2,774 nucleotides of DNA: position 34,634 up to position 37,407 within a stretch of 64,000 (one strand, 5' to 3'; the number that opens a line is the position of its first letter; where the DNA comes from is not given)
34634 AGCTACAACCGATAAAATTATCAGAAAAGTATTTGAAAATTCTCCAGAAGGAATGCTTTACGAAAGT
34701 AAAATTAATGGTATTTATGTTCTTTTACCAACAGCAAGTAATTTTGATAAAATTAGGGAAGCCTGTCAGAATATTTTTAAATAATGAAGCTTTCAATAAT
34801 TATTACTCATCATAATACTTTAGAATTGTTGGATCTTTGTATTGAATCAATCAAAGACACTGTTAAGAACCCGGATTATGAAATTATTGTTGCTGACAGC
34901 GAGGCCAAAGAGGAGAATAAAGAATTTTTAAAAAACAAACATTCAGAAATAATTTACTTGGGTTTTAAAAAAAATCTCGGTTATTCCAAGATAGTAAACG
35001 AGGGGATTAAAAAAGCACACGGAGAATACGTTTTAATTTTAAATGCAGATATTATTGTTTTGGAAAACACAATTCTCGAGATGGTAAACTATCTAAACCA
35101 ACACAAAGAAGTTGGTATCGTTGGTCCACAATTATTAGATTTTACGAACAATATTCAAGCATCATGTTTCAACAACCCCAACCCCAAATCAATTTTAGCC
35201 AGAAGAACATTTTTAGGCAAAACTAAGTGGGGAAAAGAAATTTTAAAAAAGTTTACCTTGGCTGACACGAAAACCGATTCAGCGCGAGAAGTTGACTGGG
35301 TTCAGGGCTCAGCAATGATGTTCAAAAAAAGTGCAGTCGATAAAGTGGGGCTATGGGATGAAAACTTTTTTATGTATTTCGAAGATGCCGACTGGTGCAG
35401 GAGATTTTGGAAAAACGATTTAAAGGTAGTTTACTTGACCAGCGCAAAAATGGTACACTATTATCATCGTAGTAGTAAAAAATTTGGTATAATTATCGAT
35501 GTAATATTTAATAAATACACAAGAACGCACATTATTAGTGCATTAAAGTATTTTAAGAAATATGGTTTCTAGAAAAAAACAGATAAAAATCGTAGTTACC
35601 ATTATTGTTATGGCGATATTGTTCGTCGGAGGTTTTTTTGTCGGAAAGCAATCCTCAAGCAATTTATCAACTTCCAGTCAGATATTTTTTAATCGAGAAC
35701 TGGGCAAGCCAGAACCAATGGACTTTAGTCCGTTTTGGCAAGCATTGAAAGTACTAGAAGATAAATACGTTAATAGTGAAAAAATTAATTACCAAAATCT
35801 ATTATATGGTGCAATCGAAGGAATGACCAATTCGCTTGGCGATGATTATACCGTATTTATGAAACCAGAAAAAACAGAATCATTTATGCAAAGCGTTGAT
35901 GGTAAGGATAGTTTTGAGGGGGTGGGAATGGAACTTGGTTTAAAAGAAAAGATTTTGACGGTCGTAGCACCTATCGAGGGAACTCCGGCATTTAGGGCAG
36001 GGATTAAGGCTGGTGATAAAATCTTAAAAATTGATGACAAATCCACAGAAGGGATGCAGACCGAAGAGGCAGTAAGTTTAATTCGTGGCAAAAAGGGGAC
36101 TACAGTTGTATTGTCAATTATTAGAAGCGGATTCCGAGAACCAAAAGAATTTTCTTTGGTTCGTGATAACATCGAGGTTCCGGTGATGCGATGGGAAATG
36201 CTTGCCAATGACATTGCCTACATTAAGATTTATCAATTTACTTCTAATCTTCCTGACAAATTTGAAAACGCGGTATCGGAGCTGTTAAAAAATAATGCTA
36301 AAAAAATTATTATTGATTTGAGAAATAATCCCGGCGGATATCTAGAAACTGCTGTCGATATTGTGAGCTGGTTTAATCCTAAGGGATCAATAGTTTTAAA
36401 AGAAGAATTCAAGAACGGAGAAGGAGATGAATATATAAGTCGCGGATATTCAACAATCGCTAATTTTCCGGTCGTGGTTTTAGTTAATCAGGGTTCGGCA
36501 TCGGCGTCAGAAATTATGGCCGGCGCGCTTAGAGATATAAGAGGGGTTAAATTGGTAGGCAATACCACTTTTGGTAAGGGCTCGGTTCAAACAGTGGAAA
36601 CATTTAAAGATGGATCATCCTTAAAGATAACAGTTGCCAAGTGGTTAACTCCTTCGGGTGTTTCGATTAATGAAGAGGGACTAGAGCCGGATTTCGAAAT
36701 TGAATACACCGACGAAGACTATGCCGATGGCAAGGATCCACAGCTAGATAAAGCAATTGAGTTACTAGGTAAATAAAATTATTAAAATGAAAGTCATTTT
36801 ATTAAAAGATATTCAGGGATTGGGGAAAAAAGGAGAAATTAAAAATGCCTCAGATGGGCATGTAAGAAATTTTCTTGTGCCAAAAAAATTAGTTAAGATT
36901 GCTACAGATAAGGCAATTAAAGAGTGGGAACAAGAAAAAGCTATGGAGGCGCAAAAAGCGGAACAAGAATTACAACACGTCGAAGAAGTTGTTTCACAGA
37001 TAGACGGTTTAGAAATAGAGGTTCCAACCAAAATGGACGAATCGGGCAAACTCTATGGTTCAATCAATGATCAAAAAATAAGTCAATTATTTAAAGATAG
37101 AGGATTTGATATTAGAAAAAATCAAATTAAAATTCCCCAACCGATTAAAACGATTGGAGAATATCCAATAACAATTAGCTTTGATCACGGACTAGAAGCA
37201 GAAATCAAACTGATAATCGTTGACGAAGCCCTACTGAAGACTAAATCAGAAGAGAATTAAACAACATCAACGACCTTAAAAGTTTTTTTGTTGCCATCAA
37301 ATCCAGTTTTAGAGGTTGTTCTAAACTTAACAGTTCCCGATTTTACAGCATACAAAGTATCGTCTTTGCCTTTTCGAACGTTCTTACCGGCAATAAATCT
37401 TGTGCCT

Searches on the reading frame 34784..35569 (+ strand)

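Call 49: search_protein_families(library=pfam, proteins=[window:34784-35569:+], max_evalue=0.0001)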
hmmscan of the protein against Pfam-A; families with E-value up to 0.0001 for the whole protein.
window:34784-35569:+ (262 aa): 5 families
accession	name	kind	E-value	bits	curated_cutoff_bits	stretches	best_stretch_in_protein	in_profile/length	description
PF00535.33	Glycos_transf_2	-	1.8e-20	74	23.3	1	4-120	1-119/168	Glycosyl transferase family 2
PF13641.12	Glyco_tranf_2_3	-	6.1e-14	53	27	1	3-233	3-219/230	Glycosyltransferase like family 2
PF13712.12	Glyco_tranf_2_5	-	7.6e-08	32.8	27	1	62-224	36-186/210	Glycosyltransferase like family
PF13632.12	Glyco_trans_2_3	-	1.6e-07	31.8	27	1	82-230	1-127/198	Glycosyl transferase family group 2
PF13506.12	Glyco_transf_21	-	4.8e-05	23.3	21.7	0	72-191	23-120/174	Glycosyl transferase family 21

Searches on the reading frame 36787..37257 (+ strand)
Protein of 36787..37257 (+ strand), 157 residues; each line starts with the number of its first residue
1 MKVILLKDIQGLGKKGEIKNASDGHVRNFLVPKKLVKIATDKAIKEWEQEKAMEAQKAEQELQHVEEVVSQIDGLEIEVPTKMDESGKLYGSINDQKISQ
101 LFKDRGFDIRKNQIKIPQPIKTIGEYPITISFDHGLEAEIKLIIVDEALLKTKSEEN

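Call 49: search_protein_families(library=pfam, proteins=[window:36787-37257:+], max_evalue=0.0001)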
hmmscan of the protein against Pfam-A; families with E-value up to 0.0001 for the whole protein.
window:36787-37257:+ (157 aa): 2 families
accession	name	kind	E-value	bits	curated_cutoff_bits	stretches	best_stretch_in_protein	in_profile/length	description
PF03948.19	Ribosomal_L9_C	-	1.2e-19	71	23.2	1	64-145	2-85/86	Ribosomal protein L9, C-terminal domain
PF01281.25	Ribosomal_L9_N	-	1.4e-18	66.6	20.7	1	1-46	1-46/47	Ribosomal protein L9, N-terminal domain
